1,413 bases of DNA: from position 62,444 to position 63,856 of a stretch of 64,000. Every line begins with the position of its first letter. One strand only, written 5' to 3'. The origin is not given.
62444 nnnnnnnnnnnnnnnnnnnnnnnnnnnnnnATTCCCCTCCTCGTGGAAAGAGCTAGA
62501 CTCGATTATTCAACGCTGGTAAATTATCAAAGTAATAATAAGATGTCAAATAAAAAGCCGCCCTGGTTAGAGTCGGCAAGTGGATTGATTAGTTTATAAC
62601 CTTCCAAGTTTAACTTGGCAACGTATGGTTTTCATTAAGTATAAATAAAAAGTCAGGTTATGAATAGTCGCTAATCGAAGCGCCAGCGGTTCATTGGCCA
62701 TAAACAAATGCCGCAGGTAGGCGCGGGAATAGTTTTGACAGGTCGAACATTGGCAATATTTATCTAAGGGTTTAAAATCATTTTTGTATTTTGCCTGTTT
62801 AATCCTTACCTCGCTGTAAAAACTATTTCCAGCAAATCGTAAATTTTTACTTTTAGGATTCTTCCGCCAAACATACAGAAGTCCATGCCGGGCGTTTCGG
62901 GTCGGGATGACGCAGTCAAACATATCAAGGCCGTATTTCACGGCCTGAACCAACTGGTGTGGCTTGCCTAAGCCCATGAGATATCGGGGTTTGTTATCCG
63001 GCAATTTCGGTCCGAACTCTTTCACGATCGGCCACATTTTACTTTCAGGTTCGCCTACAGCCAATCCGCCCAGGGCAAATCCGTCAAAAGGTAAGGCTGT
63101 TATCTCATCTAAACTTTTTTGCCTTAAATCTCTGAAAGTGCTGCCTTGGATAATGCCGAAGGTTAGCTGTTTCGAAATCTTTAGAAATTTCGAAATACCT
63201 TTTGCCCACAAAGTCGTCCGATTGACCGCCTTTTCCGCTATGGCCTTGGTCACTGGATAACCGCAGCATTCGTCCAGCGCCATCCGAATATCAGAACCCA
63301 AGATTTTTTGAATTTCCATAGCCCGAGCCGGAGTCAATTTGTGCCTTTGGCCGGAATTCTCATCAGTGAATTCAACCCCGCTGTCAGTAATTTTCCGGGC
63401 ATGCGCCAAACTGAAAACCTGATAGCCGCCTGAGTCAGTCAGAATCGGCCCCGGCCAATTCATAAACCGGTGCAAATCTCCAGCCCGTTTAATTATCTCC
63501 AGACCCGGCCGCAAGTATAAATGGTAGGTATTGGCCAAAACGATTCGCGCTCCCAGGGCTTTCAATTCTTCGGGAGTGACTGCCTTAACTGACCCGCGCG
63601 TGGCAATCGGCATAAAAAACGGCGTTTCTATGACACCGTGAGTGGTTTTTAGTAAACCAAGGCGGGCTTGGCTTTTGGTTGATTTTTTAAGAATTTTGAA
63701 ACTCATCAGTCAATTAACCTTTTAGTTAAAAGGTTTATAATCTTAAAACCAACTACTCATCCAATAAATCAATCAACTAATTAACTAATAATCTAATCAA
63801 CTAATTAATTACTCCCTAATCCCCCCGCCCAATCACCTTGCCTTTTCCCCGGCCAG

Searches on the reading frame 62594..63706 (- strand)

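Call 54: search_protein_families(library=pfam, proteins=[window:62594-63706:-], max_evalue=0.0001)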
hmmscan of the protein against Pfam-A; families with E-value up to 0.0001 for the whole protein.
window:62594-63706:- (370 aa): 1 family
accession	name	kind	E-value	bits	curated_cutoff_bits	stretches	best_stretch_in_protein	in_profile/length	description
PF01702.25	TGT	-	3.4e-142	474.2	26.3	1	13-370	2-344/357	Queuine tRNA-ribosyltransferase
